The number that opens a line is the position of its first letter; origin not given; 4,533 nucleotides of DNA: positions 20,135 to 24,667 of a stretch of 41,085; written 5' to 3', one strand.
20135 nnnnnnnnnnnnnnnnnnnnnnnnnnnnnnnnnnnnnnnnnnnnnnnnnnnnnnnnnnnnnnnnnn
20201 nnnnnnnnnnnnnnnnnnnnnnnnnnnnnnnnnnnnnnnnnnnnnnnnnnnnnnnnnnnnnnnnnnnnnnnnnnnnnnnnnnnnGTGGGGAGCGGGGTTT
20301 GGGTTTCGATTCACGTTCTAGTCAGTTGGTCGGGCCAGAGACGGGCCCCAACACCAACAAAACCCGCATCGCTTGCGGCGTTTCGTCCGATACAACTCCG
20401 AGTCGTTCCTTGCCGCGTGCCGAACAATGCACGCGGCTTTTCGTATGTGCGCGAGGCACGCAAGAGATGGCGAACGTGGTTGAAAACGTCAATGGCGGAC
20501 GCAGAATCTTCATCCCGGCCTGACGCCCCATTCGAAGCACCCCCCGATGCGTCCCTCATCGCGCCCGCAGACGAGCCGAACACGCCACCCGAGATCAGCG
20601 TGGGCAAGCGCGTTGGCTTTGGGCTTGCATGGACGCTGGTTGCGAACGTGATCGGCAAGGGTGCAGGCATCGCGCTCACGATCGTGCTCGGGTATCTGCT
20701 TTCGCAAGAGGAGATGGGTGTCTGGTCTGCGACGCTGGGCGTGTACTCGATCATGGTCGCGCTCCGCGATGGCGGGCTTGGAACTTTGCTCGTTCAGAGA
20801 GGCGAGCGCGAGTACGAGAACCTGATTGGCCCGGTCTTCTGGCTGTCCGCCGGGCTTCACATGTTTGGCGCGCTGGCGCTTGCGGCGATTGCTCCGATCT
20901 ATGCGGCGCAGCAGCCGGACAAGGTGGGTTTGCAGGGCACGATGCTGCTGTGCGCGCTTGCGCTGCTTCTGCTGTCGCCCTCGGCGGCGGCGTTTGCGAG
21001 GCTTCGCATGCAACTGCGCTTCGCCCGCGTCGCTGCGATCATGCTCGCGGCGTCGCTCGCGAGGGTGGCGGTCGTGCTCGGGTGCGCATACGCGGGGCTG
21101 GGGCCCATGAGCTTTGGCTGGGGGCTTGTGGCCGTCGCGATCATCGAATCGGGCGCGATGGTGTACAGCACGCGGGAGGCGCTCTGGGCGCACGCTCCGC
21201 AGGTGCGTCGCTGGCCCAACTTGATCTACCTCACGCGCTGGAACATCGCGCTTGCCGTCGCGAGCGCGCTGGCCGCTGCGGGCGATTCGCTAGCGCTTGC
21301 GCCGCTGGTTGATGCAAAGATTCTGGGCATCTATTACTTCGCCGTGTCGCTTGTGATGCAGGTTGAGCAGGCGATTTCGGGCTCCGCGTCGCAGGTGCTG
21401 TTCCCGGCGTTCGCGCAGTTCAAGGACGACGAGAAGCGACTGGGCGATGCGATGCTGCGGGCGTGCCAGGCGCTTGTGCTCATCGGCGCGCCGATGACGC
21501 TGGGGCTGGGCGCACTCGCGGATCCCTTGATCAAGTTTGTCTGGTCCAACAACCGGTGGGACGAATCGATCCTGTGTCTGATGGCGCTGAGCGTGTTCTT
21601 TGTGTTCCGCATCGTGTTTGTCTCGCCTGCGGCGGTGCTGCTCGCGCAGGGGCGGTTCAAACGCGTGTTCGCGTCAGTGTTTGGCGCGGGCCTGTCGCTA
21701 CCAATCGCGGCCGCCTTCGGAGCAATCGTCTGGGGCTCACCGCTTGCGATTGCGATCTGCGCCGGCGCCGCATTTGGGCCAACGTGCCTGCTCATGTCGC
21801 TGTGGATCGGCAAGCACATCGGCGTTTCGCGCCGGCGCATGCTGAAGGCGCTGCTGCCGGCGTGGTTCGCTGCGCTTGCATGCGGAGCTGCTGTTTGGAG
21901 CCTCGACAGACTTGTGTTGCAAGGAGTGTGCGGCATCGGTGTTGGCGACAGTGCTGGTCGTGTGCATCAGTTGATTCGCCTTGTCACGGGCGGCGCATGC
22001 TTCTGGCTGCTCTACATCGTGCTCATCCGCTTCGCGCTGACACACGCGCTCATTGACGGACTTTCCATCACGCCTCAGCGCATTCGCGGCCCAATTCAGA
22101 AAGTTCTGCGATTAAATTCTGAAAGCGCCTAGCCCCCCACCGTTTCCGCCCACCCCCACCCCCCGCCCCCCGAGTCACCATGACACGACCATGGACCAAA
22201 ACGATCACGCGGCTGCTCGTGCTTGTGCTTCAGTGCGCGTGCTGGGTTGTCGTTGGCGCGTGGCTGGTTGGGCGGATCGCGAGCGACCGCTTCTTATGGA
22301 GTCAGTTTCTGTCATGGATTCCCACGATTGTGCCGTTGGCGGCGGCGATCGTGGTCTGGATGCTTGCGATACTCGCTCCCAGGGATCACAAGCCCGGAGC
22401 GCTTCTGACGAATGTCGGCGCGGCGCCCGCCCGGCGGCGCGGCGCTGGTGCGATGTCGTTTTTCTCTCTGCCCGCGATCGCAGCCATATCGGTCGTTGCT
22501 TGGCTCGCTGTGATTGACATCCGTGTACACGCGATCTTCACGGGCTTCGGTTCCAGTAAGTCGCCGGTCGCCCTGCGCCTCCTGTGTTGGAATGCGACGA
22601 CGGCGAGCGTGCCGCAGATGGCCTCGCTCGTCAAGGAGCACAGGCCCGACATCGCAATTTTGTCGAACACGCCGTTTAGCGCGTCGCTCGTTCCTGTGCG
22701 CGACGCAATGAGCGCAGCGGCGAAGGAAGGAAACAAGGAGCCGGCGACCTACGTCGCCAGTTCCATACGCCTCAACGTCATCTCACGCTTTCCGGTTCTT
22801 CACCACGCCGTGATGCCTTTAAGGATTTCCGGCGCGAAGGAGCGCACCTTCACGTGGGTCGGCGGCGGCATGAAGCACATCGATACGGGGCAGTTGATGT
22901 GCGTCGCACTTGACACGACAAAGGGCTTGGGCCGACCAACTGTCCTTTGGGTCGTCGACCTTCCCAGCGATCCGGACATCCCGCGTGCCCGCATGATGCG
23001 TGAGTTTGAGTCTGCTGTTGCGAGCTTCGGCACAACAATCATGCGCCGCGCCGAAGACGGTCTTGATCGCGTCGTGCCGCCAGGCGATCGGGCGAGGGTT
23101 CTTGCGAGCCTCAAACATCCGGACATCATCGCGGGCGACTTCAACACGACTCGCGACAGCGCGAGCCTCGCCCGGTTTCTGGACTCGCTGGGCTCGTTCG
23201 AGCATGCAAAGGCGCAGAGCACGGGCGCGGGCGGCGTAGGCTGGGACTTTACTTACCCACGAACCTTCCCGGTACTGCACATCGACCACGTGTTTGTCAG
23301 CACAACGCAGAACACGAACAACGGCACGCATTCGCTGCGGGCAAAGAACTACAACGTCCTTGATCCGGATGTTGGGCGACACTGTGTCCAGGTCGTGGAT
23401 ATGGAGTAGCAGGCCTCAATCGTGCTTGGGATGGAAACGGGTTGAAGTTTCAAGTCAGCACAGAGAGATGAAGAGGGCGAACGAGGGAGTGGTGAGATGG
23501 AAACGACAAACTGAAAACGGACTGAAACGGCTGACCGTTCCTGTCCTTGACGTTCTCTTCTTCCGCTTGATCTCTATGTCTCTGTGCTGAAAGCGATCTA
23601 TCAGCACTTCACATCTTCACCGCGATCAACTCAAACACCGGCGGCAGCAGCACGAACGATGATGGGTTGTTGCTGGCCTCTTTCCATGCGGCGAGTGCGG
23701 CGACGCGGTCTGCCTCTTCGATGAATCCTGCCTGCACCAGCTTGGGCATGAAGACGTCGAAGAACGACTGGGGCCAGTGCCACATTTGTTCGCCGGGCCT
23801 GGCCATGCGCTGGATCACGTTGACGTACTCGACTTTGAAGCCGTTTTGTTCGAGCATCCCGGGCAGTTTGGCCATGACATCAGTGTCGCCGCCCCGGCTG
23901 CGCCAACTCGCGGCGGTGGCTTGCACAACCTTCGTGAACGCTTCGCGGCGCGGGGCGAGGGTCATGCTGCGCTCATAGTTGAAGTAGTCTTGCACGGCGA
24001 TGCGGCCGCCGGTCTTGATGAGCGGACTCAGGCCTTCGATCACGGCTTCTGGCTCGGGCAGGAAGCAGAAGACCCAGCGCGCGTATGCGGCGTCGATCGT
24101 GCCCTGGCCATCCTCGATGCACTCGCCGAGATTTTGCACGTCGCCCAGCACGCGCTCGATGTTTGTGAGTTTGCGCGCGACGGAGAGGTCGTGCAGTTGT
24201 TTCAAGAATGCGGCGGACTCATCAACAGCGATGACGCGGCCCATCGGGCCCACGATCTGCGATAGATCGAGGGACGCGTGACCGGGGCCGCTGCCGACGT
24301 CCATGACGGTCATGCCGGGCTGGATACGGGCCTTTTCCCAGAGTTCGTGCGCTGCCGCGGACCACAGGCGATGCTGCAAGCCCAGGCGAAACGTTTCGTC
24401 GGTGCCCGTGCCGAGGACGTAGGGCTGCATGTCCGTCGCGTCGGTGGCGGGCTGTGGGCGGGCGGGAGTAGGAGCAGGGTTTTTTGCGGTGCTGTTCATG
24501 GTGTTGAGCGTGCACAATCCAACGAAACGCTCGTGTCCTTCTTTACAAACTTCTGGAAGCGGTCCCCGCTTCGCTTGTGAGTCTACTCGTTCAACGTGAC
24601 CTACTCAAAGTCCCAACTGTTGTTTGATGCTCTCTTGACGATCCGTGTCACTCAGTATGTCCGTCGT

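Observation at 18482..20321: Secreted poly-cysteine protein + HMA lipoprotein + outer-membrane barrel: candidate uncharacterised envelope metal-handling module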

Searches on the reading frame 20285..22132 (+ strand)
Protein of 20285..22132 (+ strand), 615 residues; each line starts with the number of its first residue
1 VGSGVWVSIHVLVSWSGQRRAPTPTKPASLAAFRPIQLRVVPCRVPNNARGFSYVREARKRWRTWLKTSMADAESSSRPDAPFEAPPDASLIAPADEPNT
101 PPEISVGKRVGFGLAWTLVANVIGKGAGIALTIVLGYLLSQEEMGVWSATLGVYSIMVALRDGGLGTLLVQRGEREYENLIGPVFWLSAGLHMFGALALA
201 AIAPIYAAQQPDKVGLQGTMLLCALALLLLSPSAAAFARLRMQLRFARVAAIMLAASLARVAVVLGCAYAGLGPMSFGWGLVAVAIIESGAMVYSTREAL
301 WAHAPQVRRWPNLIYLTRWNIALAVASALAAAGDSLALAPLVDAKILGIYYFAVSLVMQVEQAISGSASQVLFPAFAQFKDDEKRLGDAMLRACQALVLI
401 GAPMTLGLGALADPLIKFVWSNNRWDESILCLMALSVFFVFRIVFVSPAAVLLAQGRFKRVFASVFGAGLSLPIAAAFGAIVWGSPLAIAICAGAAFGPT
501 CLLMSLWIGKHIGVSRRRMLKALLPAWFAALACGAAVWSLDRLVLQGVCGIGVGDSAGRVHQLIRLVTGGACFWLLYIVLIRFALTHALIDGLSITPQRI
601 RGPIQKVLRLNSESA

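Call 3: search_protein_families(library=pfam, proteins=[window:20285-22132:+], max_evalue=0.1)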
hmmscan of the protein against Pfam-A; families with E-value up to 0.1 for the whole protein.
window:20285-22132:+ (615 aa): 2 families
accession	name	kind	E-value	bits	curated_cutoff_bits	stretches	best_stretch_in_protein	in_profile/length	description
PF13440.11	Polysacc_synt_3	-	3.7e-35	122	23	1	135-429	2-292/293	Polysaccharide biosynthesis protein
PF01943.22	Polysacc_synt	-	2.1e-13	50.8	28.2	1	113-379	4-273/274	Polysaccharide biosynthesis protein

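Call 4: search_protein_families(library=ncbifam, proteins=[window:20285-22132:+], max_evalue=0.1)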
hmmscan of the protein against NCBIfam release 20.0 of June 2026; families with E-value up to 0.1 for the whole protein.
window:20285-22132:+ (615 aa): 4 families
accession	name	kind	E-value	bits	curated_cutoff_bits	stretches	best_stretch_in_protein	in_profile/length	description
NF007773.0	PRK10459.1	equivalog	1.4e-28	100.2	273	1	112-541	9-436/492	MOP flippase family protein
NF047674.1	TeichurnBiosyTuaB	equivalog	6e-23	81.6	580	1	106-482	4-376/469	teichuronic acid biosynthesis protein TuaB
NF058658.1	Oglyco_Wzx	exception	8.7e-12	44.8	720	1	107-538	7-432/478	O-glycosylation flippase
NF041503.1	WZX_like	subfamily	0.015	14.4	300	0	116-165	1-49/429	O-unit flippase-like protein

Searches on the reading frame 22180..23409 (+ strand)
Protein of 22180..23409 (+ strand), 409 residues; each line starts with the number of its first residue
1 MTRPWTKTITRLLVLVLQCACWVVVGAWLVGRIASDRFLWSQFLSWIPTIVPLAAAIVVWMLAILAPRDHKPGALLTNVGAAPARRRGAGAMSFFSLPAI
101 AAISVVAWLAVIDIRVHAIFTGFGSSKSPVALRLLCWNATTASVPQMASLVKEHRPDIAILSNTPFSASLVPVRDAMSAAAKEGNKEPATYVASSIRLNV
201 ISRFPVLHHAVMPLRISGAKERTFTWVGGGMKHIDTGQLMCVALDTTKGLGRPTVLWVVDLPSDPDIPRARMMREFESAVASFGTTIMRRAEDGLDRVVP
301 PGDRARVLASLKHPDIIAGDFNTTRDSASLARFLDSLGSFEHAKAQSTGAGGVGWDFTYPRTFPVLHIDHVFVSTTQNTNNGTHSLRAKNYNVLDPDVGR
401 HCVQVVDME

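Call 3: search_protein_families(library=pfam, proteins=[window:22180-23409:+], max_evalue=0.1)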
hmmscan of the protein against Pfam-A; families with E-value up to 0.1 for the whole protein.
window:22180-23409:+ (409 aa): 1 family
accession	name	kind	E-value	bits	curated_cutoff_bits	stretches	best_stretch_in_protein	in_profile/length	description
PF03372.29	Exo_endo_phos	-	1.8e-09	38.1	24.5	1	306-375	139-204/225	Endonuclease/Exonuclease/phosphatase family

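Call 4: search_protein_families(library=ncbifam, proteins=[window:22180-23409:+], max_evalue=0.1)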
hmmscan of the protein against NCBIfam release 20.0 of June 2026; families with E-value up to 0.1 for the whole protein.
window:22180-23409:+ (409 aa): 3 families
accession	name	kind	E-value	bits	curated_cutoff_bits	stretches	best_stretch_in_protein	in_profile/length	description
NF000373.1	vanJ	equivalog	0.00065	19.2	700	1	317-383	254-313/330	teicoplanin resistance protein VanJ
NF008174.0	PRK10921.1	equivalog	0.012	15.2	432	0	91-143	133-186/258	Sec-independent protein translocase subunit TatC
NF003842.0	PRK05421.1-4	equivalog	0.02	14.3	144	0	307-373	171-229/259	endonuclease/exonuclease/phosphatase family protein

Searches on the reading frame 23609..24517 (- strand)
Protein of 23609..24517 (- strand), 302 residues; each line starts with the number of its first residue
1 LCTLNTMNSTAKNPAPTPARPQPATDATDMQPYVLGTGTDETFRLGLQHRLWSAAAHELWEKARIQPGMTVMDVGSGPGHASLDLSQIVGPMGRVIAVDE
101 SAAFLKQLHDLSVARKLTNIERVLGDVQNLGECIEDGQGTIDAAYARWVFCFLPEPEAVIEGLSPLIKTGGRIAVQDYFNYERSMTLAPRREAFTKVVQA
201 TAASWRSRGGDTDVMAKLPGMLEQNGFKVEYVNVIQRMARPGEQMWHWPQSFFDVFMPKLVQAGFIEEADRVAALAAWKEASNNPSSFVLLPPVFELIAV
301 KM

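Call 3: search_protein_families(library=pfam, proteins=[window:23609-24517:-], max_evalue=0.1)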
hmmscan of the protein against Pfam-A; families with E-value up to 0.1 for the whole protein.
window:23609-24517:- (302 aa): 15 families
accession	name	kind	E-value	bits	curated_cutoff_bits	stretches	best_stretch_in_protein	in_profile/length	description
PF13847.12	Methyltransf_31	-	1.7e-13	50.9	27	1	66-179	2-113/145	Methyltransferase domain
PF08241.18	Methyltransf_11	-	5e-10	40.3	21.2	1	73-174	2-94/95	Methyltransferase domain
PF13649.12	Methyltransf_25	-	1.3e-09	39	27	1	71-171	1-97/97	Methyltransferase domain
PF13489.12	Methyltransf_23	-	4.5e-07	30.2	27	1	50-189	7-124/164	Methyltransferase domain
PF01209.24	Ubie_methyltran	-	4.6e-07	29.9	20.1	1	48-178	31-154/233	ubiE/COQ5 methyltransferase family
PF08242.18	Methyltransf_12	-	1.7e-06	29.1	30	1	72-173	1-98/98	Methyltransferase domain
PF01135.25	PCMT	-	4.8e-06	26.9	20.3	1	54-111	63-117/210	Protein-L-isoaspartate(D-aspartate) O-methyltransferase (PCMT)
PF01269.23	Fibrillarin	-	1.6e-05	24.6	27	1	55-128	59-130/227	Fibrillarin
PF08704.16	GCD14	-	0.00011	22.4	26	1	39-173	9-142/247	tRNA methyltransferase complex GCD14 subunit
PF01728.25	FtsJ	-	0.001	19.5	24.1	1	58-105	11-58/181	FtsJ-like methyltransferase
PF02527.21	GidB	-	0.0031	17.3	27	1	49-174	34-145/184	rRNA small subunit methyltransferase G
PF00398.26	RrnaAD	-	0.0034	17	24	1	58-120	21-81/263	Ribosomal RNA adenine dimethylase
PF02390.23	Methyltransf_4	-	0.022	14.6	24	1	70-138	4-72/173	Putative methyltransferase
PF01189.24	Methyltr_RsmB-F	-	0.029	14.4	27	1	66-131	7-72/199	16S rRNA methyltransferase RsmB/F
PF02353.26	CMAS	-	0.037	13.8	27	1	58-83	53-78/273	Mycolic acid cyclopropane synthetase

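Call 4: search_protein_families(library=ncbifam, proteins=[window:23609-24517:-], max_evalue=0.1)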
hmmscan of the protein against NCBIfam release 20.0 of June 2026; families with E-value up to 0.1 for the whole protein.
window:23609-24517:- (302 aa): 43 families (the best 25 are shown)
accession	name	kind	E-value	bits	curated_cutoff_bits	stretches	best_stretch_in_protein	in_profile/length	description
NF008823.0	PRK11873.1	subfamily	6.9e-12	45.4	263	1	62-179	72-185/272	arsenite methyltransferase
NF041537.1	ArsM_AhpD_UU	exception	3.8e-10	39.1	510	1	64-178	73-183/345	arsenite methyltransferase/AhpD domain selenoprotein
NF047649.1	MTase_UXPK_star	exception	4.8e-09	35.6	460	1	64-178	74-184/283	methyltransferase/UXPK-star double selenoprotein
NF041536.1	ArsM_DUF2284_UU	exception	4.5e-08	31.9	575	1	64-183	73-188/459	arsenite methyltransferase/DUF2284 domain selenoprotein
NF043040.1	corrin_prot_MT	hypoth_equivalog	5.2e-08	32.6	180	1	64-233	37-202/216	corrinoid protein-associated methyltransferase CpaM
NF045667.1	MTase_DVU1556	equivalog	6.7e-08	32.2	155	1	57-232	12-165/213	DVU_1556 family methyltransferase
TIGR02469.1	CbiT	equivalog_domain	2.1e-07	31.2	78.3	1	62-132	14-80/124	precorrin-6Y C5,15-methyltransferase (decarboxylating) subunit CbiT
NF001240.0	PRK00216.1-1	equivalog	6.3e-07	28.7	378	1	49-178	48-171/251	bifunctional demethylmenaquinone methyltransferase/2-methoxy-6-polyprenyl-1,4-benzoquinol methylase UbiE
TIGR04364.1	methyltran_FxLD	equivalog_domain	1.1e-06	28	320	1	59-126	74-140/394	methyltransferase, FxLD system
NF052510.1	methyltran_MpqE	exception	3.1e-06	26.8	335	1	45-178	28-154/234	methyl-plastoquinone biosynthesis methyltransferase MpqE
NF001243.0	PRK00216.1-4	equivalog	3.4e-06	26.6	235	1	49-174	32-150/237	demethylmenaquinone methyltransferase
NF011493.0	PRK14901.1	equivalog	5.4e-06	25.5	540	1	64-142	251-329/447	16S rRNA (cytosine(967)-C(5))-methyltransferase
TIGR02752.1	MenG_heptapren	equivalog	6.9e-06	25.7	419.85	1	57-174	35-148/231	demethylmenaquinone methyltransferase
NF001556.0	PRK00377.1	equivalog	9.1e-06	25.6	238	1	61-106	34-79/198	cobalt-precorrin-6Y C(15)-methyltransferase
NF001244.0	PRK00216.1-5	equivalog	1.1e-05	24.9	216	1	48-202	32-180/236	bifunctional demethylmenaquinone methyltransferase/2-methoxy-6-polyprenyl-1,4-benzoquinol methylase UbiE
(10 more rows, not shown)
